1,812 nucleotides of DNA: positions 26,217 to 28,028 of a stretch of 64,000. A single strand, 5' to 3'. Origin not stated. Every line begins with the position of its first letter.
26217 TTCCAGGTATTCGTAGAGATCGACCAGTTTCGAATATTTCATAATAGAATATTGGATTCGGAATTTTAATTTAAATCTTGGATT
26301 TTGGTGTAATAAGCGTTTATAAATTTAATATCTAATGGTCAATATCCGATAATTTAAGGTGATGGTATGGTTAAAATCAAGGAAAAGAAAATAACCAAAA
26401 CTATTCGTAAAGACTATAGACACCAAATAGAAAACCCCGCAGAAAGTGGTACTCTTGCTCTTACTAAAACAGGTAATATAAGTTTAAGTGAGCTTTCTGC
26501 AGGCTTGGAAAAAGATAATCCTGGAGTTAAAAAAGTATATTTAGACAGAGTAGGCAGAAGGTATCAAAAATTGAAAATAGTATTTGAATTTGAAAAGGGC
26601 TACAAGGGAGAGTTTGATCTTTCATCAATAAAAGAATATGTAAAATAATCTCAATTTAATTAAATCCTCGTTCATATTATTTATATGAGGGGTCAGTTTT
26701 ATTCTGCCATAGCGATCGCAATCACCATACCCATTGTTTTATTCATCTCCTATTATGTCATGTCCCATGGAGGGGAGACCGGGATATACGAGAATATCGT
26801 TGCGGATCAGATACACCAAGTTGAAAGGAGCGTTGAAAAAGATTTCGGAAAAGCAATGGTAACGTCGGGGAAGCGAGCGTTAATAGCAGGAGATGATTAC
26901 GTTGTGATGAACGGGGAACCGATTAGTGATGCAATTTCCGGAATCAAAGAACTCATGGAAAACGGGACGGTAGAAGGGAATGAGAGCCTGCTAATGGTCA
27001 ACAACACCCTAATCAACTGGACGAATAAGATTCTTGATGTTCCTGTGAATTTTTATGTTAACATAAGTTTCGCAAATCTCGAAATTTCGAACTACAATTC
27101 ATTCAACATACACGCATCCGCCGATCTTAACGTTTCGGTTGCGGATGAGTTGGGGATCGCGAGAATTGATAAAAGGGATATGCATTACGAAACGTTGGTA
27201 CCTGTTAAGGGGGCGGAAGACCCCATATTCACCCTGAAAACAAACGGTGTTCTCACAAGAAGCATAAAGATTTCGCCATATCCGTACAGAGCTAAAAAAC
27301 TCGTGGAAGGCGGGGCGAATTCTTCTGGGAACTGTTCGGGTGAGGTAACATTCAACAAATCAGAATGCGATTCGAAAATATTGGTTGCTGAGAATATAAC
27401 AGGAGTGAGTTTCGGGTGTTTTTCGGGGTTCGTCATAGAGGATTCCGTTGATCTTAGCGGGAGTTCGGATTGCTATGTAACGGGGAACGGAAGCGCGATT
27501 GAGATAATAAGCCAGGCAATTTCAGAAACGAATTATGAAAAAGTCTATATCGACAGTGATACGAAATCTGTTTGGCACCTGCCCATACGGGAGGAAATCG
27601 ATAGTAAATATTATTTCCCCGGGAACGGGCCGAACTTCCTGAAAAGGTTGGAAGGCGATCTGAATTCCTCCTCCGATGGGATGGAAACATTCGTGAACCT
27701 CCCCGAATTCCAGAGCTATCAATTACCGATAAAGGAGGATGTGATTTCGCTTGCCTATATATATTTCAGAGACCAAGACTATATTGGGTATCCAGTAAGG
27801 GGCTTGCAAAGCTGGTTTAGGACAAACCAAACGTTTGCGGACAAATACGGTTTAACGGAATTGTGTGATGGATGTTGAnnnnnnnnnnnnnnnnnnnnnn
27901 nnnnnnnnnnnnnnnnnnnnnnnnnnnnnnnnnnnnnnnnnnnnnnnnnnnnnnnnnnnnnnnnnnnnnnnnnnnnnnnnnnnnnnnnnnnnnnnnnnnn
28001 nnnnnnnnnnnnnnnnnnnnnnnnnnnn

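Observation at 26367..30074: Four-gene pilus-like operon: small protein, 397-aa prepilin-like protein, HTH/TM protein, FlaI-type ATPase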

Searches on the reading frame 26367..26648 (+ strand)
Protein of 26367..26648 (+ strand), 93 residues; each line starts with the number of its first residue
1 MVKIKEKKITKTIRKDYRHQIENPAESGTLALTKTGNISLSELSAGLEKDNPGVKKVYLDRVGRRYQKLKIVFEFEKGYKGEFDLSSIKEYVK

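Call 3: search_protein_families(library=pfam, proteins=[window:26367-26648:+], max_evalue=0.1)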
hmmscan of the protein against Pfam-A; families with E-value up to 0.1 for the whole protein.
window:26367-26648:+ (93 aa): 0 families

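Call 4: search_protein_families(library=ncbifam, proteins=[window:26367-26648:+], max_evalue=0.1)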
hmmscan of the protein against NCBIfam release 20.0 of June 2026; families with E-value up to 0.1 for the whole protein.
window:26367-26648:+ (93 aa): 2 families
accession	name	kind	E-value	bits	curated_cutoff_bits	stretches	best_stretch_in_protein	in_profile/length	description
NF002014.0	PRK00819.1-4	equivalog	0.006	16.5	239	1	1-74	1-70/182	RNA 2'-phosphotransferase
NF011856.0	PRK15328.1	equivalog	0.088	12.3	208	0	44-77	117-150/160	type III secretion system invasion protein IagB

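Call 34: find_encoding_contigs(protein=window:26367-26648:+, flank=3000, max_places=3)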
Protein window:26367-26648:+ (93 aa): no gene with exactly this product is on record in the collection.

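Call 53: search_protein_representatives(protein=window:26367-26648:+)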
Query: 93 residues. Proteins with E-value up to 0.001 (for the whole library): 2; up to 1e-10: 1; up to 1e-30: 1. The best 2 are listed.
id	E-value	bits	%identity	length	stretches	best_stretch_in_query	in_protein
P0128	8.6e-53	192.0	100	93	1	1-93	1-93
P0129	1.1e-05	41.8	35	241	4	24-56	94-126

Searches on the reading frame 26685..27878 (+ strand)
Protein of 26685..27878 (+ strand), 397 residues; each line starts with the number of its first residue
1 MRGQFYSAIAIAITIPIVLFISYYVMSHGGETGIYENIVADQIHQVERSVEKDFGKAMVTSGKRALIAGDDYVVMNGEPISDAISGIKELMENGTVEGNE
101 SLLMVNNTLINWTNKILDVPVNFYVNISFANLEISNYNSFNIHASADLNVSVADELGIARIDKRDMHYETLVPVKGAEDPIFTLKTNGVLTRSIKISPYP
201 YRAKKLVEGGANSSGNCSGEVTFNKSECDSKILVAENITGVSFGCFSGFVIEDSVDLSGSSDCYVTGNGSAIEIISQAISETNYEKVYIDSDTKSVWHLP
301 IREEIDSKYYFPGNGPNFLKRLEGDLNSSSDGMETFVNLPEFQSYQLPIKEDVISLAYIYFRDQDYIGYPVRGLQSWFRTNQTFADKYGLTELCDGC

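Call 3: search_protein_families(library=pfam, proteins=[window:26685-27878:+], max_evalue=0.1)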
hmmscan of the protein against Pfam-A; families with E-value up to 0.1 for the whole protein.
window:26685-27878:+ (397 aa): 0 families

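Call 4: search_protein_families(library=ncbifam, proteins=[window:26685-27878:+], max_evalue=0.1)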
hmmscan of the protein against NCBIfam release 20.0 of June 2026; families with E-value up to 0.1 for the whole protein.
window:26685-27878:+ (397 aa): 0 families

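Call 9: find_homologous_proteins(query=window:26685-27878:+, max_evalue=0.001)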
Query window:26685-27878:+ (397 aa): 70 proteins with E <= 0.001 among 2275 candidates.
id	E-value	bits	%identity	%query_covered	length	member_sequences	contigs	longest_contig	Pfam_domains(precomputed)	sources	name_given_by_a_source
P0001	3.5e-264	894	100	100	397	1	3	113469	-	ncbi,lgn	-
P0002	6.7e-231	785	86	100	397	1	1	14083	-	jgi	jgi:hypothetical protein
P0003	7.2e-222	755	84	100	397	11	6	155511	-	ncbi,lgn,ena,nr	ncbi:MAG: hypothetical protein KAW40_04695 [Candidatus Aenigmarchaeota archaeon]|nr:hypothetical pro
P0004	2.0e-220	750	82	100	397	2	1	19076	-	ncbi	ncbi:MAG: hypothetical protein V3U72_05190 [Candidatus Aenigmarchaeota archaeon]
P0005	2.8e-217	740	82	100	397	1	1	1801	-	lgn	-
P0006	1.0e-213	728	81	100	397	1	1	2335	-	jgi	jgi:hypothetical protein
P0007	3.1e-206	703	76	100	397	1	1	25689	-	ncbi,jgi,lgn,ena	-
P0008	2.3e-201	687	74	100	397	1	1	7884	-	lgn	-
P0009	3.5e-201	687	76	100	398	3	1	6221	-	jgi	jgi:hypothetical protein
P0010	4.6e-201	686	73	100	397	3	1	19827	-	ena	-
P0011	9.3e-200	682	75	100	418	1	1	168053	-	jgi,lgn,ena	jgi:hypothetical protein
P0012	1.0e-198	679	73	100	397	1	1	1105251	-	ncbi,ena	-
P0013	1.5e-197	675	72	100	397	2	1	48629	-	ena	-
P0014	7.1e-197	673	72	100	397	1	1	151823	-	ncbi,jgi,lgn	jgi:hypothetical protein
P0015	2.4e-196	671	73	100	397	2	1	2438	-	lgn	-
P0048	1.6e-97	345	43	99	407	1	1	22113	-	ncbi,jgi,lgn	-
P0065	2.7e-87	312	41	99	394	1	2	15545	-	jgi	jgi:hypothetical protein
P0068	6.2e-82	294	38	99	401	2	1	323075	-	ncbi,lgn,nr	ncbi:MAG: hypothetical protein JW789_05325 [Candidatus Aenigmarchaeota archaeon]|nr:hypothetical pro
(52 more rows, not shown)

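Call 11: find_encoding_contigs(protein=P0068, flank=8000, max_places=2)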
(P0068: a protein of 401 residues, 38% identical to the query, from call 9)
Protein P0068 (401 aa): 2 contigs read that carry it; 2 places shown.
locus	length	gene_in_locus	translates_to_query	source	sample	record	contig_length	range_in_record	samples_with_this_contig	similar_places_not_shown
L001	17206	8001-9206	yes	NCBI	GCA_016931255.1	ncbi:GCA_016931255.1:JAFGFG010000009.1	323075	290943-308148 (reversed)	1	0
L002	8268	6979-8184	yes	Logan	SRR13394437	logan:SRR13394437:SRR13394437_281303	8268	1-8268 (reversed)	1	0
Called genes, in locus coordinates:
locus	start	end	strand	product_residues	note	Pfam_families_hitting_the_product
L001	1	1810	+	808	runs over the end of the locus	PF00133:tRNA-synt_1, PF09334:tRNA-synt_1g, PF08264:Anticodon_1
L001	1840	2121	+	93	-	-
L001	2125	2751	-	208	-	PF09686:Plasmid_RAQPRD (faint)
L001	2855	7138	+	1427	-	-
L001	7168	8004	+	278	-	-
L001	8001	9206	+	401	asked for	-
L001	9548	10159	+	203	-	PF01909:NTP_transf_2, PF18765:Polbeta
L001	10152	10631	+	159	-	PF05168:HEPN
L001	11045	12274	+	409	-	PF01637:ATPase_2 (faint), PF13173:AAA_14, PF13635:DUF4143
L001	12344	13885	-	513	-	-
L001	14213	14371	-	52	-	-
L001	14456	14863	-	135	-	PF01402:RHH_1 (weak), PF08753:NikR_C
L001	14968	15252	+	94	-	-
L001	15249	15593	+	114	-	-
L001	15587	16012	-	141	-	PF00293:NUDIX, PF14815:NUDIX_4 (weak)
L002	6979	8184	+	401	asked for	-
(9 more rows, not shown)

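Call 12: find_encoding_contigs(protein=P0048, flank=8000, max_places=2)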
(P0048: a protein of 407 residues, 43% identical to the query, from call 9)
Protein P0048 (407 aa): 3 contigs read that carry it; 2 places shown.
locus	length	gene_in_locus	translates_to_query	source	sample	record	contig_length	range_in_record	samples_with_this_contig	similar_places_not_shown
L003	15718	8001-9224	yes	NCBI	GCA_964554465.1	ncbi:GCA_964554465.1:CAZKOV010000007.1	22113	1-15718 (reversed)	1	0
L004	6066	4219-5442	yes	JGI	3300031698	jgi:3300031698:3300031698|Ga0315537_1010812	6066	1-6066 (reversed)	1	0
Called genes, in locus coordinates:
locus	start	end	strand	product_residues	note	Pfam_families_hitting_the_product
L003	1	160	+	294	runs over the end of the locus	PF00557:Peptidase_M24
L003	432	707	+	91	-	-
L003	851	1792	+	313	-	PF00005:ABC_tran, PF13304:AAA_21, PF13732:DrrA1-3_C (faint)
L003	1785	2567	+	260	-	PF01061:ABC2_membrane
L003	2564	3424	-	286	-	PF00892:EamA, PF03151:TPT (faint), PF00892:EamA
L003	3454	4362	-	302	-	PF01040:UbiA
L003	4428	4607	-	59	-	-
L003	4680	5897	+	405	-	PF22023:Pus10_THUMP_arc, PF21238:Pus10_C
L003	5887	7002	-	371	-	PF02005:TRM, PF02475:TRM5-TYW2_MTfase (weak), PF03602:Cons_hypoth95 (faint)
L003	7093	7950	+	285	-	-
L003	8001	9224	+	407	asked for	-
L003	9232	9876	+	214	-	-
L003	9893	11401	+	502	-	PF00437:T2SSE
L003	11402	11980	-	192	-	PF04919:DUF655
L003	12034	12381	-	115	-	PF03874:RNA_pol_Rpb4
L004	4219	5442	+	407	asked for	-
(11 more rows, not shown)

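Call 13: find_encoding_contigs(protein=P0065, flank=8000, max_places=2)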
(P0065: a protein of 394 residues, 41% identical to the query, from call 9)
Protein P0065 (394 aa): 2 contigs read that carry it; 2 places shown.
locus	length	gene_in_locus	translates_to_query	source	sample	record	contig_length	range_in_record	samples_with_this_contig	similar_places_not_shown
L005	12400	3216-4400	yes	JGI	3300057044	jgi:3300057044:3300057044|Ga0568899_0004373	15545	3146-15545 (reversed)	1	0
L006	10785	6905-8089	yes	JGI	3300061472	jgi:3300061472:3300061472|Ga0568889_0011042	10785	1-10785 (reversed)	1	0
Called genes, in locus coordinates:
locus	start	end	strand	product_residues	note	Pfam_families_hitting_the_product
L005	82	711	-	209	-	-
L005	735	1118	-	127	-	-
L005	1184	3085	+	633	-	-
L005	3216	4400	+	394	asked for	-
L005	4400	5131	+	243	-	-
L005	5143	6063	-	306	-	PF00892:EamA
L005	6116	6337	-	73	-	-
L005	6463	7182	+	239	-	-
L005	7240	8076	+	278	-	-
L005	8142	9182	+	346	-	PF04123:DUF373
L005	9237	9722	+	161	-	-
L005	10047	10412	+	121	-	-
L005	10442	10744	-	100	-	-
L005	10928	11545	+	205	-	PF00589:Phage_integrase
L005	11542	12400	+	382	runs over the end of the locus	PF00589:Phage_integrase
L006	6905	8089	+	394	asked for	-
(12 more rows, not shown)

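Call 35: find_encoding_contigs(protein=P0001, flank=10000, max_places=3)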
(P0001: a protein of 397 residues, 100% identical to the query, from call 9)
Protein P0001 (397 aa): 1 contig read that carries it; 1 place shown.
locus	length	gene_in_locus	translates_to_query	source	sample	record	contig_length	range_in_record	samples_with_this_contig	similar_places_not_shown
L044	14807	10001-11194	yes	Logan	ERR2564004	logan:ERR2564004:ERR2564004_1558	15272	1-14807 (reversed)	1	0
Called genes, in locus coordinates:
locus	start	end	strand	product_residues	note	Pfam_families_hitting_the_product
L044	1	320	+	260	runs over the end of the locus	?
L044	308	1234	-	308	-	PF00892:EamA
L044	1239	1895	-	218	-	PF01047:MarR (weak), PF08220:HTH_DeoR (faint), PF08279:HTH_11 (weak), PF12802:MarR_2 (weak), PF01982:CTP-dep_RFKase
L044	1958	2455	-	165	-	-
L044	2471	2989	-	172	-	-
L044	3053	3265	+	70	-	-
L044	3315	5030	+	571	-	-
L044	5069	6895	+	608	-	PF01261:AP_endonuc_2 (faint)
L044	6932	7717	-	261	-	PF01978:TrmB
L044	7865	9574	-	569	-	PF04675:DNA_ligase_A_N, PF01068:DNA_ligase_A_M, PF09414:RNA_ligase (weak), PF04679:DNA_ligase_A_C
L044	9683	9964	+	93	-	-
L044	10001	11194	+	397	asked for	-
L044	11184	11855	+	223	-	-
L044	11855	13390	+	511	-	PF00437:T2SSE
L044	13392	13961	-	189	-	PF04919:DUF655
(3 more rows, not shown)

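Call 41: predict_structure(alignment_id=A3)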
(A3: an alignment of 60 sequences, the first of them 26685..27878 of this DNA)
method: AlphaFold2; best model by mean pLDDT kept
length: 397 residues; sequences in the alignment: 60
mean_pLDDT: 90.3   pTM: 0.79
mean pLDDT of the five models: 90.3, 90.2, 90.3, 90.0, 89.8
residues with pLDDT >= 90: 288; 70-90: 92; 50-70: 17; < 50: 0
segments of 3 or more residues with pLDDT < 50: none
pLDDT, mean of each block of 10 residues (from residue 1): 68 82 64 67 89 94 94 90 95 91 92 92 91 95 96 84 92 94 90 94 94 93 90 93 91 92 93 96 95 95 95 95 93 94 91 93 88 94 94 90
secondary structure, 60 per line:
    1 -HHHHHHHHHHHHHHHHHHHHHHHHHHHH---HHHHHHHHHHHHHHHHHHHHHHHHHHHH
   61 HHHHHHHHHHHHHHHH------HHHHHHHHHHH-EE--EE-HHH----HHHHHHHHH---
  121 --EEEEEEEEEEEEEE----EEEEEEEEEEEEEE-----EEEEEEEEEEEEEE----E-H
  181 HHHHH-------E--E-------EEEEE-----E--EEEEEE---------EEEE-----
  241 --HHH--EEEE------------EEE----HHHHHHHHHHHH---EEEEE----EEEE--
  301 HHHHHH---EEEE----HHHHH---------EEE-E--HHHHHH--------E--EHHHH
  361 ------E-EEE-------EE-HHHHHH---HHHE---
elements in order: H2-29 H33-76 H83-93 H109-117 E123-136 E141-154 E160-173 H180-185 E204-208 E217-222 E232-235 E248-251 E264-266 H271-282 E286-290 E295-298 H301-306 E310-313 H318-322 E332-334 H339-344 H357-360 E369-371 H382-387

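Call 74: search_solved_structures(query=A3, max_evalue=1)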
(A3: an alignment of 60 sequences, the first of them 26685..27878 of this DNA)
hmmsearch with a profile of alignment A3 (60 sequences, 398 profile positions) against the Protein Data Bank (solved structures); distinct sequences matched with E-value up to 1: 2.
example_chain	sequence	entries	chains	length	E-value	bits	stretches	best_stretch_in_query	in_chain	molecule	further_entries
21vq_E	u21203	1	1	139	0.0045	19.2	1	271-329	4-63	Phi92_gp136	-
5ccj_A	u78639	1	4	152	0.88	11.6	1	66-124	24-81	Synaptotagmin-1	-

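Call 76: fold_search(model_id=the predicted structure, library=pdb)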
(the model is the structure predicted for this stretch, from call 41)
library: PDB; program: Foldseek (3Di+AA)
matches with E <= 10: 863; with E <= 0.001: 0
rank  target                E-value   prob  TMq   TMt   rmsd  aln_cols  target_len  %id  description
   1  8f3j                  1.7e-03  0.72  0.12  0.08  21.2       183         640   10  Crystal structure of Penicillin Binding Protein 5 (PBP5) T485A variant apo form from Enterococcus faecium (released 2023-07-05)
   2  6g0k_C                1.7e-03  0.25  0.12  0.09  24.3       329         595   12  Crystal structure of Enterococcus faecium D63r Penicillin-Binding protein 5 (PBP5fm) (released 2019-04-10)
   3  8f3m                  2.6e-03  0.66  0.13  0.09  21.8       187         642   10  Crystal structure of Penicillin Binding Protein 5 (PBP5) T485A variant with S466 insertion apo form from Enterococcus fa (released 2023-07-05)
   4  8f3f                  2.6e-03  0.18  0.12  0.08  23.3       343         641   12  Crystal structure of Penicillin Binding Protein 5 (PBP5) T485M variant apo form from Enterococcus faecium (released 2023-07-05)
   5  8f3z                  3.4e-03  0.66  0.13  0.09  21.5       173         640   13  Crystal structure of Penicillin Binding Protein 5 (PBP5) S422A variant apo form from Enterococcus faecium (released 2023-07-05)
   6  8f3n                  3.4e-03  0.57  0.13  0.08  22.2       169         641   12  Crystal structure of Penicillin Binding Protein 5 (PBP5) T485A variant with S466 insertion penicillin bound form from En (released 2023-07-05)
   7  8f3q                  4.0e-03  0.60  0.13  0.09  21.6       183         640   10  Crystal structure of Penicillin Binding Protein 5 (PBP5) Y460A variant apo form from Enterococcus faecium (released 2023-07-05)
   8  8f3y                  4.0e-03  0.54  0.13  0.08  22.4       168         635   10  Crystal structure of Penicillin Binding Protein 5 (PBP5) Poly-Gly variant penicillin bound form from Enterococcus faeciu (released 2023-11-15)
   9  8f3i                  4.6e-03  0.60  0.13  0.09  21.7       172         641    9  Crystal structure of Penicillin Binding Protein 5 (PBP5) S466 insertion variant penicillin bound form from Enterococcus  (released 2023-07-05)
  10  8f3x                  4.6e-03  0.51  0.12  0.08  21.0       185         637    9  Crystal structure of Penicillin Binding Protein 5 (PBP5) Poly-Gly variant apo form from Enterococcus faecium (released 2023-11-15)
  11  6mka                  4.9e-03  0.51  0.12  0.08  21.3       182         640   13  Crystal structure of penicillin binding protein 5 (PBP5) from Enterococcus faecium in the open conformation (released 2018-10-31)
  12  6c84_B                6.3e-03  0.35  0.12  0.08  19.9       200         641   10  Crystal structure of PBP5 from Enterococcus faecium (released 2019-02-06)
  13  8f3h                  6.7e-03  0.41  0.12  0.08  21.1       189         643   10  Crystal structure of Penicillin Binding Protein 5 (PBP5) S466 insertion variant apo form from Enterococcus faecium (released 2023-07-05)
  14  6g0k_B                7.1e-03  0.14  0.12  0.08  22.6       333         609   12  Crystal structure of Enterococcus faecium D63r Penicillin-Binding protein 5 (PBP5fm) (released 2019-04-10)
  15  6g88_A                7.5e-03  0.66  0.12  0.08  23.8       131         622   13  Crystal structure of Enterococcus Faecium D63r Penicillin-Binding protein 5 (PBP5fm) (released 2019-04-24)
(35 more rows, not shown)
